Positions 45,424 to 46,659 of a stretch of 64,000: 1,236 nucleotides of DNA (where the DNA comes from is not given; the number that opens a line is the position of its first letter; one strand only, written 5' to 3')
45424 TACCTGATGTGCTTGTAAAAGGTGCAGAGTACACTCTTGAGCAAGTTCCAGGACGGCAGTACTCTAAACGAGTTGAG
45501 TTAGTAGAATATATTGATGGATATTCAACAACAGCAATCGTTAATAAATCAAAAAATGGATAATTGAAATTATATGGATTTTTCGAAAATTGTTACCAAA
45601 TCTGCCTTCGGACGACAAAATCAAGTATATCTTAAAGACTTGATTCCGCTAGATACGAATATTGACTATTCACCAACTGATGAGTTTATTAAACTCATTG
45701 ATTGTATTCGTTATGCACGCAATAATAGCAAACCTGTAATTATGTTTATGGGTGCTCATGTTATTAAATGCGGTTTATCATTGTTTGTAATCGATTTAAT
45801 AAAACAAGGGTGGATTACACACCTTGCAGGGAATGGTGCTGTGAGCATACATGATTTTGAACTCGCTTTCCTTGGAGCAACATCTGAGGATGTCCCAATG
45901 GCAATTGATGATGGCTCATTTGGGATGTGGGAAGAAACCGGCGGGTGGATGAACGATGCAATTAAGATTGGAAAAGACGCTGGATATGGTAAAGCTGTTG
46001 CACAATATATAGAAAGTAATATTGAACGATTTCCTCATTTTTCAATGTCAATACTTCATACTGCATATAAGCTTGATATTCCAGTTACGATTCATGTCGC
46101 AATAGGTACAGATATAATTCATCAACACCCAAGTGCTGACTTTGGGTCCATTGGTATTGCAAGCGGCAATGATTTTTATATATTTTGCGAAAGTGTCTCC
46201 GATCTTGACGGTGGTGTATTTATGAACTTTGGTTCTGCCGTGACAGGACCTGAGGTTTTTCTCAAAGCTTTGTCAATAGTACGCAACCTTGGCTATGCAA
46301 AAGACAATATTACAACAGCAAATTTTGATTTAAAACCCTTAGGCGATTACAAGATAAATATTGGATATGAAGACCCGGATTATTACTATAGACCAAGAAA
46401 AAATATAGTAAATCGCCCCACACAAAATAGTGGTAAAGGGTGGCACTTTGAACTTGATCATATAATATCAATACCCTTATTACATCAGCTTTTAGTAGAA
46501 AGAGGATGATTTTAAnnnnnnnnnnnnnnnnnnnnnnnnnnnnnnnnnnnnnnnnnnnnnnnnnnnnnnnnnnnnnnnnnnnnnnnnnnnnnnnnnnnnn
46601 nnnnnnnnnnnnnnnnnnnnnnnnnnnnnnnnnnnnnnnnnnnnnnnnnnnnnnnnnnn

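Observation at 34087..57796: S-layer-glycan-like (slg-type) locus predicted to build a heptose-containing, methylated glycan next to four SLH-protein genes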

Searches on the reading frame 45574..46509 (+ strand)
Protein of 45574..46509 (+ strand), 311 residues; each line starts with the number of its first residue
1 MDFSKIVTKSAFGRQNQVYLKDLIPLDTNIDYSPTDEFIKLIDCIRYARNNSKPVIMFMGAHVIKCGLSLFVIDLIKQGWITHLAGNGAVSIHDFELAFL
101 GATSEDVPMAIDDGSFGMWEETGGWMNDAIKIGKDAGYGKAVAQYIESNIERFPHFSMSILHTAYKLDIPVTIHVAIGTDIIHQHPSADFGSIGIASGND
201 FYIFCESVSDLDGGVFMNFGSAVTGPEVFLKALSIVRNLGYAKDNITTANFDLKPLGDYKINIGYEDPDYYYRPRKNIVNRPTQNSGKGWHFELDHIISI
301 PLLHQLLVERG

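Call 5: search_protein_families(library=pfam, proteins=[window:45574-46509:+])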
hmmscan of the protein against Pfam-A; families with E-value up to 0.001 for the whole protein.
window:45574-46509:+ (311 aa): 1 family
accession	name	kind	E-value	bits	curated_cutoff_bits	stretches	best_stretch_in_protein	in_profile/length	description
PF21570.3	ArgZ-like_C_2nd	-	0.0003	20.9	27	1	45-103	7-65/213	Arginine dihydrolase ArgZ-like, C-terminal, Rossmann fold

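Call 8: search_protein_families(library=ncbifam, proteins=[window:45574-46509:+], max_evalue=0.001)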
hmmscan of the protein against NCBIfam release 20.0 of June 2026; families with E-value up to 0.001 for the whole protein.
window:45574-46509:+ (311 aa): 2 families
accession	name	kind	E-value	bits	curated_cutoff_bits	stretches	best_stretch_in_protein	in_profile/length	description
NF052581.1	GSU2086_dom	subfamily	6.7e-111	370.6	250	1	1-305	2-300/301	GSU2086 family protein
NF052231.1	bifunc_ArgZ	exception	0.00033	18.9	1025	1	46-105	483-541/696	bifunctional arginine dihydrolase/ornithine cyclodeaminase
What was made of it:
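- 45574..46509 (+): GSU2086-family protein with a deoxyhypusine-synthase-like (NAD-binding-type) fold. Function unknown. Recurs in heptose operons. NF052581 370 bits (call 8).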

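Call 13: search_solved_structures(query=window:45574-46509:+, max_evalue=1)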
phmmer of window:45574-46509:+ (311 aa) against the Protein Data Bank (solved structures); distinct sequences matched with E-value up to 1: 3.
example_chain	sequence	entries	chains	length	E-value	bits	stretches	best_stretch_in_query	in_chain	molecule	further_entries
6juy_A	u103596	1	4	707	0.043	16.5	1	46-103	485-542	Sll1336 protein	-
6lrh_A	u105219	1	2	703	0.28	13.8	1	46-103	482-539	Alr4995 protein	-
6lrf_A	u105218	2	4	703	0.28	13.8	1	46-103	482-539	Alr4995 protein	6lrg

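Call 15: find_related_loci(query=window:45574-46509:+, collection=genome_contigs, flank=10000)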
Query window:45574-46509:+ (311 aa) in genome_contigs; peptide patterns used: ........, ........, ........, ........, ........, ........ (x = any residue, [..] = any of these).
600 stretches matched a pattern (row limit reached: there are more); 572 encode a relative of the query (tblastn E <= 1e-3); the best 80 are kept; 80 distinct loci.
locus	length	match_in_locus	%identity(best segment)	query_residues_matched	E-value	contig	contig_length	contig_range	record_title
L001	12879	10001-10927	72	1-308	4e-147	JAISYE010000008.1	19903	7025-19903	MAG: Clostridiales bacterium isolate Nc350_bin216 k119_1771435, whole genome shotgun sequence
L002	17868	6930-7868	59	1-311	1e-124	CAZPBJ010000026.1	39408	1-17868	MAG TPA_asm: uncultured Christensenella sp. isolate SRP263991_co4_63 genome assembly, contig: NODE_1051_length_39408_cov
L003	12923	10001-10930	61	1-309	8e-124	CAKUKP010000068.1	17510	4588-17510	MAG: uncultured Clostridia bacterium isolate REFINED_METABAT215_TOP10_CONTIGS_1500_ASSEMBLY_K77_MERGED__Hadza_PheChl_Fib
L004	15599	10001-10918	60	1-304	1e-122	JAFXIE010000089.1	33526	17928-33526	MAG: Clostridia bacterium isolate RGIG6437 Sheep_Rectum.Co__c2218361, whole genome shotgun sequence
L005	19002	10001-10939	62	1-310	2e-122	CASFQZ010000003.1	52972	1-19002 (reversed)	uncultured Eubacteriales bacterium isolate CO.A47.metabat-bins.378 genome assembly, contig: CO.A47.metabat-bins.378.fa_k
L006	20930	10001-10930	61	1-307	3e-121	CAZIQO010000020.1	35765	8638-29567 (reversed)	MAG TPA_asm: uncultured Oscillospiraceae bacterium isolate binchicken_co108_142 genome assembly, contig: NODE_2277_lengt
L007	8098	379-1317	60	1-310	5e-120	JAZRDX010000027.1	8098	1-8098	MAG: Eubacteriales bacterium isolate T1900045503_YK20190197.MAGScoT_cleanbin_000011 SGB_7511_k141_2723060, whole genome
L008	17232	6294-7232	60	1-310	7e-120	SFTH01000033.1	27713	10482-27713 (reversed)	MAG: bacterium isolate W1P25.031 Contig1636, whole genome shotgun sequence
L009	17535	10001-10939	60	1-310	6e-120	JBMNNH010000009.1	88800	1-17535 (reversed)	MAG: Acetivibrionales bacterium isolate SBF912LR0HQ0143 contig_39627, whole genome shotgun sequence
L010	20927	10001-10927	60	1-308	7e-120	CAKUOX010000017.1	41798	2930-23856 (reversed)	MAG: uncultured Clostridia bacterium isolate REFINED_METABAT215_TOP10_CONTIGS_1500_ASSEMBLY_K77_MERGED__Hadza_PheChl_Fib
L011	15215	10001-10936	58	3-311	2e-119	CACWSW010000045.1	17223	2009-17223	uncultured bacterium isolate RUG10884 genome assembly, contig: RUG10884_asm_45, whole genome shotgun sequence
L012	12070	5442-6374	61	1-308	9e-119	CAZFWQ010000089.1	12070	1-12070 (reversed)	MAG TPA_asm: uncultured Oscillospiraceae bacterium isolate SRP272421_co1_11 genome assembly, contig: NODE_17135_length_1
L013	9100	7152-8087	61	1-310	6e-119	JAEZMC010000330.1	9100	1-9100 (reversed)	MAG: Bacillota bacterium isolate OH_CDB_98 k127_2392497, whole genome shotgun sequence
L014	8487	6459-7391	59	1-308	6e-119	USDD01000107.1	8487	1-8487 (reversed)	uncultured Clostridiales bacterium isolate UMGS1603 genome assembly, contig: NODE_3637_length_8487_cov_7.563686, whole g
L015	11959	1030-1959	62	1-307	1e-118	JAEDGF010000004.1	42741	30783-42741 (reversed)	MAG: Clostridiaceae bacterium isolate MAG103 NODE_715_length_42741_cov_11.982992, whole genome shotgun sequence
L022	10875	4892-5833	57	1-311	3e-118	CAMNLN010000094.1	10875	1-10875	MAG: uncultured Verrucomicrobia bacterium isolate SRR1222429_bin.139_metaWRAP_v1.3_MAG genome assembly, contig: NODE.164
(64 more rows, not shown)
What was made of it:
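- All 80 best GSU2086 relatives but one (L022, labelled Verrucomicrobia) carry Clostridia/Bacillota or unassigned labels (call 15).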

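Call 74: search_protein_families(library=pfam, proteins=[L001:8867-9589:+, L001:9574-9996:+, L001:4695-5837:+, L001:3165-3797:+, L001:1923-2837:+, L001:1109-1885:+, L001:169-1056:+], max_evalue=0.1)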
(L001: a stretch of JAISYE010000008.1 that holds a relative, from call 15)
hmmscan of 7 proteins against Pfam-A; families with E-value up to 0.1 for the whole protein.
L001:8867-9589:+ (240 aa): 1 family
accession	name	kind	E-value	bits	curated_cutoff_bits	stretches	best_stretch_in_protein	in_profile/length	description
PF04230.19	PS_pyruv_trans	-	1.4e-07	32.1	25.3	1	35-213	34-276/280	Polysaccharide pyruvyl transferase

L001:9574-9996:+ (140 aa): 13 families
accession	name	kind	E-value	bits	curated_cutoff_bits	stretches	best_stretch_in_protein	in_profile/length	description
PF07926.17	TPR_MLP1_2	-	4.9e-05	23.8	36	1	13-128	18-128/129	TPR/MLP1/MLP2-like protein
PF07352.17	Phage_Mu_Gam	-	0.0011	19.4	28.3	1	81-135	2-56/149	Bacteriophage Mu Gam like protein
PF16888.10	YwqH-like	-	0.0023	18.6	33.7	1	58-122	55-118/123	YwqH-like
PF04977.20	DivIC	-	0.003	17.8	28.9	0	113-137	27-51/80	Septum formation initiator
PF13879.11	Hmw_CFAP97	-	0.0044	18.2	25.6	1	61-108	69-99/100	Hemingway/CFA97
PF14662.11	KASH_CCD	-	0.0052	17.2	43.3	1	66-137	63-136/191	Coiled-coil region of CCDC155 or KASH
PF03148.19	Tektin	-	0.0059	15.9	34.3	1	65-139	5-79/383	Tektin family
PF20075.5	DUF6471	-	0.0088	16.4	26.8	0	35-55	4-24/65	Domain of unknown function (DUF6471)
PF00170.26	bZIP_1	-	0.04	14.4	27.6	0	115-138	38-61/64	bZIP transcription factor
PF20436.4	LonB_AAA-LID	-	0.065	13.7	22.4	0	75-122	2-49/65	Archaeal LonB, AAA+ ATPase LID domain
PF01519.22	DUF16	-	0.067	14.1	40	0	70-131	23-83/104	Protein of unknown function DUF16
PF21825.2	crAss001_48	-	0.074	13.4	24.8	0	117-133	9-25/61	crAss001_48 related protein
PF16331.10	TolA_bind_tri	-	0.08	13.5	30.1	0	117-138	18-39/76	TolA binding protein trimerisation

L001:4695-5837:+ (380 aa): 6 families
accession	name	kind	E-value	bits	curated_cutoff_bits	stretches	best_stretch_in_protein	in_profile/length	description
PF00534.26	Glycos_transf_1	-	1.3e-27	96.9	26.4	1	201-328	10-141/172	Glycosyl transferases group 1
PF13692.12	Glyco_trans_1_4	-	2e-26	93.4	27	1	208-331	3-128/142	Glycosyl transferases group 1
PF13439.12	Glyco_transf_4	-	2.1e-07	31.5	28.5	1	44-193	13-169/170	Glycosyltransferase Family 4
PF13524.12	Glyco_trans_1_2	-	1.5e-05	25.5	25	1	229-348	7-121/144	Glycosyl transferase-like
PF20706.3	GT4-conflict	-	2.8e-05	23.7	26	1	181-322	174-323/385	Family 4 Glycosyltransferase in conflict systems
PF13579.12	Glyco_trans_4_4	-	0.00029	21.6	29.7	1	43-185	11-155/158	Glycosyl transferase 4-like domain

L001:3165-3797:+ (210 aa): 1 family
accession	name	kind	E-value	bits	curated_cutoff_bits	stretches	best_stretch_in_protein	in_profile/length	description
PF06283.17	ThuA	-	8.5e-14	52.7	33.4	1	70-205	67-208/209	Trehalose utilisation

L001:1923-2837:+ (304 aa): 7 families
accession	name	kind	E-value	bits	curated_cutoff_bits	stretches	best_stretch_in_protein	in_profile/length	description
PF08240.17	ADH_N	-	3.1e-14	53.5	23.5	1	23-101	1-103/104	Alcohol dehydrogenase GroES-like domain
PF00107.32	ADH_zinc_N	-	3.3e-13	50.2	31.8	1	141-247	3-117/129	Zinc-binding dehydrogenase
PF13602.12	ADH_zinc_N_2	-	6.5e-07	30.8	27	1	180-289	12-125/134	Zinc-binding dehydrogenase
PF16912.11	Glu_dehyd_C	-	2.4e-05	24.3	34.9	1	127-284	30-198/211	Glucose dehydrogenase C-terminus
PF02737.24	3HCDH_N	-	0.0047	17.3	22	1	132-186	2-54/180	3-hydroxyacyl-CoA dehydrogenase, NAD binding domain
PF13649.12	Methyltransf_25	-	0.041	15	27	0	144-193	12-61/97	Methyltransferase domain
PF16884.10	ADH_N_2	-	0.064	13.6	31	0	12-97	18-105/108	N-terminal domain of oxidoreductase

L001:1109-1885:+ (258 aa): 5 families
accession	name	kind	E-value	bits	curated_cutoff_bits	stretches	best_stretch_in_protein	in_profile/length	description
PF00106.31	adh_short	-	1.5e-28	100.1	26.6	1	8-199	2-186/195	short chain dehydrogenase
PF13561.12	adh_short_C2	-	3.9e-18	66.3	27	1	13-228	1-210/236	Enoyl-(Acyl carrier protein) reductase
PF08659.16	KR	-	0.00021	21.7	22.6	1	10-158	4-148/180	KR domain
PF01370.27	Epimerase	-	0.011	15.6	20.9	1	9-146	1-116/240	NAD dependent epimerase/dehydratase family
PF03352.18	Adenine_glyco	-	0.069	13.5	25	0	54-95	59-99/177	Methyladenine glycosylase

L001:169-1056:+ (295 aa): 2 families
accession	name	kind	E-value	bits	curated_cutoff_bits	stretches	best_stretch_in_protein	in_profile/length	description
PF00528.27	BPD_transp_1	-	7.7e-06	26.2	26.4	1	115-288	20-182/184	Binding-protein-dependent transport system inner membrane component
PF04842.18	DUF639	-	0.026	14.4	37.1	0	188-221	37-70/231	Plant protein of unknown function (DUF639)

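Call 75: find_homologous_proteins(query=window:45574-46509:+, max_evalue=1e-20)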
Query window:45574-46509:+ (311 aa): 7999 proteins with E <= 1e-20 among 8000 candidates; the best 120 are listed.
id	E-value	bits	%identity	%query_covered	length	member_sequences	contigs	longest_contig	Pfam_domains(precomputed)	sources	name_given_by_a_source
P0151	3.8e-211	718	100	100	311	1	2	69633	-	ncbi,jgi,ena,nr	ncbi:MAG: hypothetical protein FWG88_10385 [Oscillospiraceae bacterium]|nr:hypothetical protein [Osc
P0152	1.8e-164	565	77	99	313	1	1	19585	-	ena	-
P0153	6.7e-160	550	76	100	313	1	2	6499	-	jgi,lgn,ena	-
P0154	3.7e-157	541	77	99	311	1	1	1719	-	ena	-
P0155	3.4e-154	531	72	99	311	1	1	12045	-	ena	-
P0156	6.3e-150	517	72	99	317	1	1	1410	-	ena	-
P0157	2.6e-143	495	69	99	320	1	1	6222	-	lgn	-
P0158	1.9e-142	492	71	99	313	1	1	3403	-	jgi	jgi:hypothetical protein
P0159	4.4e-142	491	72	99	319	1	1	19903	-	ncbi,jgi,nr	ncbi:MAG: hypothetical protein LBS62_00460 [Clostridiales bacterium]|jgi:hypothetical protein|nr:hyp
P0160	5.6e-142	491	68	100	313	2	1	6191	-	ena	-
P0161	1.3e-139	483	69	100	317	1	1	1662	PF21570.4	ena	-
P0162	2.5e-134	466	49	89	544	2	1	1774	-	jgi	jgi:hypothetical protein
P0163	5.1e-132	458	66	99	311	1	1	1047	-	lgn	-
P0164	6.0e-129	448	65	99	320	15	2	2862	-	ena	-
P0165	2.6e-127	443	63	99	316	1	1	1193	PF21570.4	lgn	-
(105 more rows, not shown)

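Call 77: find_encoding_contigs(protein=P0152, flank=10000, max_places=2)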
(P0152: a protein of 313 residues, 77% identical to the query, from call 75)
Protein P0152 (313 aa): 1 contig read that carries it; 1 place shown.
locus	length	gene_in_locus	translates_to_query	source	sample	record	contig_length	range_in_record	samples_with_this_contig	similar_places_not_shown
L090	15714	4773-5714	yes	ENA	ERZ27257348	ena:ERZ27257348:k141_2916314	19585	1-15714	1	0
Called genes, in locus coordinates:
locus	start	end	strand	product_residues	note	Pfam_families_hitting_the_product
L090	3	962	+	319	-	?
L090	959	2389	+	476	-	PF00294:PfkB, PF08543:Phos_pyr_kin, PF01467:CTP_transf_like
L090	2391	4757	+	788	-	PF04055:Radical_SAM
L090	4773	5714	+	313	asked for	-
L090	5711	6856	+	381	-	-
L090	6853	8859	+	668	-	PF05148:Methyltransf_8 (faint), PF13489:Methyltransf_23 (weak), PF08241:Methyltransf_11, PF08242:Methyltransf_12, PF13649:Methyltransf_25, PF13847:Methyltransf_31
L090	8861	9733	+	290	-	PF05711:TylF, PF13578:Methyltransf_24 (faint)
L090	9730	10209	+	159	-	PF00702:Hydrolase, PF08645:PNK3P, PF13419:HAD_2 (weak), PF13242:Hydrolase_like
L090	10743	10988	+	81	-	-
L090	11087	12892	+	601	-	PF02463:SMC_N (weak), PF11398:DUF2813 (weak), PF13175:AAA_15, PF13476:AAA_23, PF13304:AAA_21, PF20469:OLD-like_TOPRIM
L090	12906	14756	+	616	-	PF00580:UvrD-helicase, PF01443:Viral_helicase1 (faint), PF13245:AAA_19, PF13604:AAA_30 (faint), PF13361:UvrD_C, PF13538:UvrD_C_2 (faint)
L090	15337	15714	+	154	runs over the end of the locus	-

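Call 86: predict_structure(alignment_id=A4)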
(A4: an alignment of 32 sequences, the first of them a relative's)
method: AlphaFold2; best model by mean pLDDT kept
length: 311 residues; sequences in the alignment: 32
mean_pLDDT: 90.1   pTM: 0.91
mean pLDDT of the five models: 90.1, 88.0, 87.9, 87.7, 82.7
residues with pLDDT >= 90: 212; 70-90: 83; 50-70: 15; < 50: 1
segments of 3 or more residues with pLDDT < 50: none
pLDDT, mean of each block of 10 residues (from residue 1): 86 88 93 94 97 97 94 98 95 95 78 81 93 98 98 97 98 89 87 97 97 94 88 93 90 80 70 78 74 94 89 43
secondary structure, 60 per line:
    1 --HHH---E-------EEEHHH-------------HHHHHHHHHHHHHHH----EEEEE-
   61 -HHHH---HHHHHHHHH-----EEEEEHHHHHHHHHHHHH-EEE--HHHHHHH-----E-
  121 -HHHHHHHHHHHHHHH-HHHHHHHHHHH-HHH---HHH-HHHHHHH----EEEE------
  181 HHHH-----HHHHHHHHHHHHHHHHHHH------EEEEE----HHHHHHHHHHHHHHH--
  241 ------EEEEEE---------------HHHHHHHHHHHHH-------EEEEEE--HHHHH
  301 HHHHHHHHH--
elements in order: E17-19 H36-50 E55-59 H62-65 H69-77 E83-87 H88-100 E102-104 H107-113 H122-136 H138-148 H160-166 E171-174 H181-184 H190-208 E215-219 H224-238 E247-252 H268-280 E288-293 H296-309
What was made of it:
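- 45574..46509 (+): AF2 pLDDT 90 (call 86).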

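Call 89: fold_search(model_id=the predicted structure, library=pdb)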
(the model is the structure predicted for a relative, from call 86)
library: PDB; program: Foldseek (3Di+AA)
matches with E <= 10: 772; with E <= 0.001: 75
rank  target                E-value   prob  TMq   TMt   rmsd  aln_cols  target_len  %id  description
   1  6juy_C                1.3e-07  1.00  0.53  0.27   7.1       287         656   13  Crystal Structure of ArgZ, apo structure, an Arginine Dihydrolase from the Ornithine-Ammonia Cycle in Cyanobacteria (released 2020-01-15)
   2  6juy_D                1.4e-07  1.00  0.51  0.27   6.3       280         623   14  Crystal Structure of ArgZ, apo structure, an Arginine Dihydrolase from the Ornithine-Ammonia Cycle in Cyanobacteria (released 2020-01-15)
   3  6lrh_A                1.7e-07  1.00  0.50  0.25   7.2       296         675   14  Crystal Structure of the Binary Complex of AgrE C264A mutant with L-arginine (released 2020-04-01)
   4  6lrg_A                2.6e-07  1.00  0.54  0.27   5.8       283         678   16  Crystal Structure of the Ternary Complex of AgrE with Ornithine and NAD+ (released 2020-04-01)
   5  3c2q_B                5.6e-07  1.00  0.54  0.50  14.3       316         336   16  Crystal structure of conserved putative LOR/SDH protein from Methanococcus maripaludis S2 (released 2008-02-05)
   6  6juy_A                6.2e-07  1.00  0.54  0.28   4.8       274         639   16  Crystal Structure of ArgZ, apo structure, an Arginine Dihydrolase from the Ornithine-Ammonia Cycle in Cyanobacteria (released 2020-01-15)
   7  3c2q_A                6.2e-07  1.00  0.53  0.50   8.7       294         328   17  Crystal structure of conserved putative LOR/SDH protein from Methanococcus maripaludis S2 (released 2008-02-05)
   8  6lrf_A                7.7e-07  1.00  0.54  0.27   5.5       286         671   14  Crystal structure of unliganded AgrE (released 2020-04-01)
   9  6juy_B                8.2e-07  1.00  0.52  0.27   5.0       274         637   15  Crystal Structure of ArgZ, apo structure, an Arginine Dihydrolase from the Ornithine-Ammonia Cycle in Cyanobacteria (released 2020-01-15)
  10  6lrf_B                1.0e-06  1.00  0.52  0.25   7.3       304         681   13  Crystal structure of unliganded AgrE (released 2020-04-01)
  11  6lrg_B                1.2e-06  1.00  0.53  0.26   7.5       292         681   15  Crystal Structure of the Ternary Complex of AgrE with Ornithine and NAD+ (released 2020-04-01)
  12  8put_A                3.7e-06  1.00  0.60  0.60   5.8       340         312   16  IF5A in complex with Deoxyhypusine synthase (released 2024-07-03)
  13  7cmc_D                4.3e-06  1.00  0.52  0.53   7.3       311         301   11  CRYSTAL STRUCTURE OF DEOXYHYPUSINE SYNTHASE FROM PYROCOCCUS HORIKOSHII (released 2020-09-02)
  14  6lrh_B                7.3e-06  1.00  0.52  0.26   5.0       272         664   14  Crystal Structure of the Binary Complex of AgrE C264A mutant with L-arginine (released 2020-04-01)
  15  7cmc_A                7.3e-06  1.00  0.57  0.57   5.6       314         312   12  CRYSTAL STRUCTURE OF DEOXYHYPUSINE SYNTHASE FROM PYROCOCCUS HORIKOSHII (released 2020-09-02)
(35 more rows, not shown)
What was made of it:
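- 45574..46509 (+): Foldseek matches ArgZ/AgrE, LOR/SDH and deoxyhypusine synthase (call 89).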
